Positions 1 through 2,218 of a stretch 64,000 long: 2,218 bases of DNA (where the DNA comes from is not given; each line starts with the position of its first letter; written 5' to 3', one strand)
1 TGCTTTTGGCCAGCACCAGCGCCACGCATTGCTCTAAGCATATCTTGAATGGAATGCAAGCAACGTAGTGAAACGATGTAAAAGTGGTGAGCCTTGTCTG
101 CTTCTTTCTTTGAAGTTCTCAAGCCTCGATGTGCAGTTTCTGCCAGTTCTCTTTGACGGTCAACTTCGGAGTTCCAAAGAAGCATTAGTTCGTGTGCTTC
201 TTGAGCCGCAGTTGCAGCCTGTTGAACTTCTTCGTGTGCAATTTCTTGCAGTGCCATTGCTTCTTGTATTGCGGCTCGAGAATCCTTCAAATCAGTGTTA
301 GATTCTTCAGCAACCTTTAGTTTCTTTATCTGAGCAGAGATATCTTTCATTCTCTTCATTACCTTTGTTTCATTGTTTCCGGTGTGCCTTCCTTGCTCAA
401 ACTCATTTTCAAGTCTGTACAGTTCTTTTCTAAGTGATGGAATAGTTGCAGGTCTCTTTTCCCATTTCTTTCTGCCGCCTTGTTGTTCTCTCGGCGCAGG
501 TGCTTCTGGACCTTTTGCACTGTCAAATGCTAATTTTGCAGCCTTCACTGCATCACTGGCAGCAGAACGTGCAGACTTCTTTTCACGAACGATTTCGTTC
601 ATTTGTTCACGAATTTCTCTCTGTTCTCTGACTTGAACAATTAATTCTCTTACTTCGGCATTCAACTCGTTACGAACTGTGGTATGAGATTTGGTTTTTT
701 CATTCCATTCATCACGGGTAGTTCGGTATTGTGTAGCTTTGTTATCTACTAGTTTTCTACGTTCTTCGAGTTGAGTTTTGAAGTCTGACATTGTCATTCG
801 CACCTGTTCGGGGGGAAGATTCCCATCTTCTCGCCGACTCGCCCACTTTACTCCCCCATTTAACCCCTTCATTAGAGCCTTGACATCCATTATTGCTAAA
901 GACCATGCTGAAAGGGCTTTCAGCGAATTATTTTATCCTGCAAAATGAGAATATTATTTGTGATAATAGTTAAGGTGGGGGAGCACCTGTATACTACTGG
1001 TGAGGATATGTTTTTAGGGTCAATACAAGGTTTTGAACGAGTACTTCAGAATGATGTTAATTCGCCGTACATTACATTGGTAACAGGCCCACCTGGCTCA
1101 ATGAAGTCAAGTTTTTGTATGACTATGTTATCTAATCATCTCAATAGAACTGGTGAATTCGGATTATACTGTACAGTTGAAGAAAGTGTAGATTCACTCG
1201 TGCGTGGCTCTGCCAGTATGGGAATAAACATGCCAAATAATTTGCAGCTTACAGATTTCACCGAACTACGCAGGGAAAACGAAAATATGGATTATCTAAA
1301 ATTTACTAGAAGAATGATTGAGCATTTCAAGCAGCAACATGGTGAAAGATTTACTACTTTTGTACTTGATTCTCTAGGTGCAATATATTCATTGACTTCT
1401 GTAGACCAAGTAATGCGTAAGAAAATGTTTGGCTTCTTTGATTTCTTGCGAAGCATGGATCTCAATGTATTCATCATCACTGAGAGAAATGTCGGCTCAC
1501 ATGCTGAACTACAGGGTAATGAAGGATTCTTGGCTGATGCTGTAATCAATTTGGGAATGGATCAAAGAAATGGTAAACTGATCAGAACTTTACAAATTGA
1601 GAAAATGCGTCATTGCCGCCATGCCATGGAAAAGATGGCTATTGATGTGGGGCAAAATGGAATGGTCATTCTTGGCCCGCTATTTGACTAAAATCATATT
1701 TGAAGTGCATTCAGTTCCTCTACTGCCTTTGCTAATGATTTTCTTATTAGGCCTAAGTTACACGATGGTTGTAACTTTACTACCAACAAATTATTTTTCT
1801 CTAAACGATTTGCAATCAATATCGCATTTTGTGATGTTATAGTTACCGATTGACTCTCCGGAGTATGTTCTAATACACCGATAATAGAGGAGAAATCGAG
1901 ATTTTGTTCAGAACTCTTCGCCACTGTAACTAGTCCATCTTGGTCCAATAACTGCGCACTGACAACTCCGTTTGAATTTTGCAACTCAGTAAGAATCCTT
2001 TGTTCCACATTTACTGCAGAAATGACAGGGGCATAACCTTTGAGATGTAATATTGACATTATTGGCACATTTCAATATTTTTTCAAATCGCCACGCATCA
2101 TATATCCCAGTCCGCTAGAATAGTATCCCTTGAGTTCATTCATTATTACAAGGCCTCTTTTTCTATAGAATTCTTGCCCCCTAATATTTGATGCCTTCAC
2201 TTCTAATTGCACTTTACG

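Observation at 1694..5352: Translationally coupled four-gene operon: unknown helical protein, Cid1-like NTase, GNAT acetyltransferase, Roadblock/LC7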

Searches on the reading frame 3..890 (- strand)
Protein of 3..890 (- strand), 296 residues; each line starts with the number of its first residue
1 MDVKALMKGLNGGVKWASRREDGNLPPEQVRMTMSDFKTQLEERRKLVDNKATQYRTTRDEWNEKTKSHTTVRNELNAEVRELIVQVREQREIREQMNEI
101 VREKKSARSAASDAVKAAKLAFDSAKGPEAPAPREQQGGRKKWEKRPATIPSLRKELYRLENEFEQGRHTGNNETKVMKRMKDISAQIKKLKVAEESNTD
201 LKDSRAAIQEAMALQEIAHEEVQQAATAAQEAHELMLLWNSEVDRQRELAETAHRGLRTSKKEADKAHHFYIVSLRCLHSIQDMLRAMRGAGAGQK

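Call 31: search_protein_families(library=pfam, proteins=[window:3-890:-], max_evalue=0.1)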
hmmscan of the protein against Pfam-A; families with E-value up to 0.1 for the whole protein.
seq(296 aa): 2 families
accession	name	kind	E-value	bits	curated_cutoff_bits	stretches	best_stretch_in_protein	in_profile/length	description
PF23435.1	DUF7121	-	2.5e-07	30.8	29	1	46-273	36-249/307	Family of unknown function (DUF7121)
PF06818.20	Fez1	-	0.003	18.5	34.4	1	36-179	35-175/199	Fez1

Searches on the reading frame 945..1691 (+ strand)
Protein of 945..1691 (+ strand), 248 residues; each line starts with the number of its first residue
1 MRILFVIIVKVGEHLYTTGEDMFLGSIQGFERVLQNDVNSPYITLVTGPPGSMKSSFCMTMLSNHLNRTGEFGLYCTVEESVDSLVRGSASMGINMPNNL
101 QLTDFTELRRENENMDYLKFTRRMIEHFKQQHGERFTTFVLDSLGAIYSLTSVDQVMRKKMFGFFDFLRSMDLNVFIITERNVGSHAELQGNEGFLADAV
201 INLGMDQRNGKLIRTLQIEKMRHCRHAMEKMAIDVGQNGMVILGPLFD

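Call 3: search_protein_families(library=pfam, proteins=[window:945-1691:+], max_evalue=0.1)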
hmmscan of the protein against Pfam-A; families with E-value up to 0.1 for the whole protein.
window:945-1691:+ (248 aa): 5 families
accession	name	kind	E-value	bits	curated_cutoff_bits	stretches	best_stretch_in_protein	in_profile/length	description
PF06745.19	ATPase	-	1.1e-30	107.2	26.6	1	27-243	5-227/231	KaiC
PF14308.11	DnaJ-X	-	0.013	15.4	29.4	1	103-172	17-82/203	X-domain of DnaJ-containing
PF13479.12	AAA_24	-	0.032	14.5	27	1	42-154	3-83/195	AAA domain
PF04293.20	SpoVR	-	0.07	12.3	27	1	105-158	118-169/407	SpoVR like protein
PF00437.27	T2SSE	-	0.088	11.9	24.9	0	35-101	135-199/370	Type II/IV secretion system protein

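Call 4: search_protein_families(library=ncbifam, proteins=[window:945-1691:+], max_evalue=0.1)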
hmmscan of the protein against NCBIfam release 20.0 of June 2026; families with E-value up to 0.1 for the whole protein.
window:945-1691:+ (248 aa): 11 families
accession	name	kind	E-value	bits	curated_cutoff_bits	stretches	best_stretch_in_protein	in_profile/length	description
NF006799.0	PRK09302.1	equivalog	5.4e-23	81.3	408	1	26-243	16-239/515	circadian clock protein KaiC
TIGR03881.1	KaiC_arch_4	hypoth_equivalog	2.2e-15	57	247.8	1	27-243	7-229/231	KaiC domain-containing protein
TIGR03877.1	thermo_KaiC_1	hypoth_equivalog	5.4e-13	49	307.25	1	26-242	7-232/238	KaiC domain-containing protein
TIGR02655.1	circ_KaiC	equivalog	1.1e-11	44.1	546.25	1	25-243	5-229/484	circadian clock protein KaiC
TIGR03880.1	KaiC_arch_3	hypoth_equivalog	6.5e-11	42.2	249.45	1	27-243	2-218/224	KaiC domain-containing protein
NF004723.0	PRK06067.1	subfamily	6.8e-06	25.8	194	1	31-235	24-227/243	flagellar accessory protein FlaH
TIGR03878.1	thermo_KaiC_2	hypoth_equivalog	0.00034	20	232.2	0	67-189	61-182/259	KaiC domain-containing protein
TIGR00416.1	sms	equivalog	0.001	17.9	403.05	1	22-125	75-176/454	DNA repair protein RadA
TIGR02533.1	type_II_gspE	equivalog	0.017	13.8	630.25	1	28-97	233-296/486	type II secretion system ATPase GspE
TIGR02237.1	recomb_radB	equivalog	0.036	13.9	172.4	0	32-161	3-124/210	DNA repair and recombination protein RadB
NF008737.0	PRK11767.1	equivalog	0.066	11.7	679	1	111-160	142-190/505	SpoVR family protein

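Call 65: search_protein_families(library=padloc, proteins=[window:945-1691:+], max_evalue=0.01)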
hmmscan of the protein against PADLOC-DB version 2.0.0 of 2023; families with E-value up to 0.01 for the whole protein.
window:945-1691:+ (248 aa): 1 family
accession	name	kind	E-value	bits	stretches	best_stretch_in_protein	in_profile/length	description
PDLC04140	mad8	-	0.00022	18.9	1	37-130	23-113/314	mads_8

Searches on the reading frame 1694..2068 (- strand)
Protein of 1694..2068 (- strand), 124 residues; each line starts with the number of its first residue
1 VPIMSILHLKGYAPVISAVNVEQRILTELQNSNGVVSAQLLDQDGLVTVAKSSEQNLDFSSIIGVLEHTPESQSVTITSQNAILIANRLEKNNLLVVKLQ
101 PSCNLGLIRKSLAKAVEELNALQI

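Call 3: search_protein_families(library=pfam, proteins=[window:1694-2068:-], max_evalue=0.1)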
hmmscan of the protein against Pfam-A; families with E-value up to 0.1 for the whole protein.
window:1694-2068:- (124 aa): 2 families
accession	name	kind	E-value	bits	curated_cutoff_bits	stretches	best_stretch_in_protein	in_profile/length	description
PF03259.23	Robl_LC7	-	0.014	15.6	23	1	25-52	5-32/91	Roadblock/LC7 domain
PF11187.14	Mbeg1-like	-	0.069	13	21.1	1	12-83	100-171/224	Mbeg1-like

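Call 4: search_protein_families(library=ncbifam, proteins=[window:1694-2068:-], max_evalue=0.1)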
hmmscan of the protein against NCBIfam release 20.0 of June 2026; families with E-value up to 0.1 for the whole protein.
window:1694-2068:- (124 aa): 1 family
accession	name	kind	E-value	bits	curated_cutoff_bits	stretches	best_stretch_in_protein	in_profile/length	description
NF009114.0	PRK12464.1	equivalog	0.0018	17.3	461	1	10-88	48-124/389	1-deoxy-D-xylulose-5-phosphate reductoisomerase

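Call 23: search_solved_structures(query=window:1694-2068:-, max_evalue=10)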
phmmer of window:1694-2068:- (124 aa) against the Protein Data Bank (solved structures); distinct sequences matched with E-value up to 10: 1.
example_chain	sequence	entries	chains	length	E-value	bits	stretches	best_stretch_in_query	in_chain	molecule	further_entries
4jfc_A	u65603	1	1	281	0.87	13.2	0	54-81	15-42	Enoyl-CoA hydratase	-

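Call 26: search_solved_structures(query=A2, max_evalue=10, show_alignments=2)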
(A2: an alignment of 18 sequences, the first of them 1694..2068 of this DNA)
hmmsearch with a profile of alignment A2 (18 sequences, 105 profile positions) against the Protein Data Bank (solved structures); distinct sequences matched with E-value up to 10: 19.
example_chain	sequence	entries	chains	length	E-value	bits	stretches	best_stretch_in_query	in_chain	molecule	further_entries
7f8m_A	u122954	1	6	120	1e-05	28.5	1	6-104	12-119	Robl_LC7 domain-containing protein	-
9jue_D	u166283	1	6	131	0.00049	23.1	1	15-104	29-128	Roadblock/LC7 domain protein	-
6h5b_B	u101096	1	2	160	0.0032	20.5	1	74-104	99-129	MglB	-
6izw_B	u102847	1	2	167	0.0037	20.3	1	74-104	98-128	Gliding motility protein MglB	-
6hjm_A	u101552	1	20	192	0.0061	19.6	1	74-104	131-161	MglB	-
8xjg_A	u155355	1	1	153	0.031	17.3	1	62-100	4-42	YqeY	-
7yh1_D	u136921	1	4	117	0.095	15.8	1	62-101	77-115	Roadblock/LC7 domain protein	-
4gio_A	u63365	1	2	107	0.17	15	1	4-35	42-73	Putative lipoprotein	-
2ioy_A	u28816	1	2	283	0.26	14.3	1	25-94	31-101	Periplasmic sugar-binding protein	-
7ct3_A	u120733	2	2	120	0.51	13.4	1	43-96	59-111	Mutual gliding motility protein C (MglC) | Mutual gliding motility protein C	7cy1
7o1e_A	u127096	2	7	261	0.66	13.1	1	14-64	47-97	Proliferating cell nuclear antigen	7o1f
8p9o_A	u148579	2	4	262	0.67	13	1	14-64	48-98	Proliferating cell nuclear antigen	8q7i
5yed_A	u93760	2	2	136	0.9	12.6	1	4-53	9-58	Uncharacterized protein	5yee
2kyb_A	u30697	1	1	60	0.97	12.5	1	25-72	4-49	Mannosyl-glycoprotein endo-beta-N-acetylglucosaminidase domain protein, possible enterotox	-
7zr2_A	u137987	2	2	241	0.99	12.5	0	63-103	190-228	Spike protein S2',Chimeric protein mimic of SARS-CoV-2 Spike HR1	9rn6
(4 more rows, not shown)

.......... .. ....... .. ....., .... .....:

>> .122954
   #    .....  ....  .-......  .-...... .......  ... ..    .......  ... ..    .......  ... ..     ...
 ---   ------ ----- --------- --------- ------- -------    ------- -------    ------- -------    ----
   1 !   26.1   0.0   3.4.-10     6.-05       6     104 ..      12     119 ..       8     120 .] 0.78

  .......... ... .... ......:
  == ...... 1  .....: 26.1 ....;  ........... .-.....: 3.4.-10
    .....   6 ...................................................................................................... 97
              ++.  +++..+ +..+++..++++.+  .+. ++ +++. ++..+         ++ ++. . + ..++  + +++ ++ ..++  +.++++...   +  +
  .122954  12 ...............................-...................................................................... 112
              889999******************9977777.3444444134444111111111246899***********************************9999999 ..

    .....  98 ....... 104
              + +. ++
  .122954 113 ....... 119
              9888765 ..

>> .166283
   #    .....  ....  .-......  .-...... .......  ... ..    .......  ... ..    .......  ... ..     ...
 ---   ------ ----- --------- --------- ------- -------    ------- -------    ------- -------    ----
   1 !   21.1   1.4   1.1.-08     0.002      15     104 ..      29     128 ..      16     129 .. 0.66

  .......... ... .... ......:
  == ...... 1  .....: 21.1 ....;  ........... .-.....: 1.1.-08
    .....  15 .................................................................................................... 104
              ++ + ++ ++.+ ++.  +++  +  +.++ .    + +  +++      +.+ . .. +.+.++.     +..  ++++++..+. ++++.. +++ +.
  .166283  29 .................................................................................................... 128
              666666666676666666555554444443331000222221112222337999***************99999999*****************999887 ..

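Call 27: search_protein_families(library=pfam, alignment_id=A2, max_evalue=1)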
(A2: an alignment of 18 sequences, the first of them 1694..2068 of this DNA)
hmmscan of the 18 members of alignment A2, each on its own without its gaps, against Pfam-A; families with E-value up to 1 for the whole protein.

A. member 1, window:1694-2068:- (124 aa): 5 families
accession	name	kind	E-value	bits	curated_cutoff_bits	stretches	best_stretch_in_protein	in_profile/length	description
PF03259.23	Robl_LC7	-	0.014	15.6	23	1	25-52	5-32/91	Roadblock/LC7 domain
PF11187.14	Mbeg1-like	-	0.069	13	21.1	1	12-83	100-171/224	Mbeg1-like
PF08923.16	MAPKK1_Int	-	0.1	12.9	25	0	21-58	3-40/119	Mitogen-activated protein kinase kinase 1 interacting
PF16672.11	LAMTOR5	-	0.14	12.7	27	1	24-64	7-46/88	Ragulator complex protein LAMTOR5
PF05727.16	UPF0228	-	0.14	12.5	25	1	37-98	58-119/124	Uncharacterised protein family (UPF0228)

B. families by the number of members that match (of 18 scanned): 13 families
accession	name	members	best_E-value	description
PF03259.23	Robl_LC7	8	2.4e-05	Roadblock/LC7 domain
PF16672.11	LAMTOR5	3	0.0056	Ragulator complex protein LAMTOR5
PF08923.16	MAPKK1_Int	3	0.023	Mitogen-activated protein kinase kinase 1 interacting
PF05727.16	UPF0228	2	0.051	Uncharacterised protein family (UPF0228)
PF21881.2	STIV_penton_2nd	1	0.038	A223 penton protein second domain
PF00208.27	ELFV_dehydrog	1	0.066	Glutamate/Leucine/Phenylalanine/Valine dehydrogenase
PF11187.14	Mbeg1-like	1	0.069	Mbeg1-like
PF16548.10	FlgT_N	1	0.071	Flagellar assembly protein T, N-terminal domain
PF18190.7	Plk4_PB1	1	0.088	Polo-like Kinase 4 Polo Box 1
PF03927.19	NapD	1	0.097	NapD protein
PF18971.5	CagA_N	1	0.16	CagA protein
PF09134.16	Invasin_D3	1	0.18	Invasin, domain 3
PF25174.1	Beta-prop_THOC3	1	0.18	THOC3 beta-propeller domain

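Call 65: search_protein_families(library=padloc, proteins=[window:1694-2068:-], max_evalue=0.01)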
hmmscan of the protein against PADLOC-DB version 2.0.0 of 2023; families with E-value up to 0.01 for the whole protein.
window:1694-2068:- (124 aa): 0 families

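Call 92: search_protein_families(library=ncbifam, proteins=[window:1694-2008:-], max_evalue=0.01)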
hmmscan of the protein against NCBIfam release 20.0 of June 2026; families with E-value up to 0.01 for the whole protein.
window:1694-2008:- (104 aa): 0 families
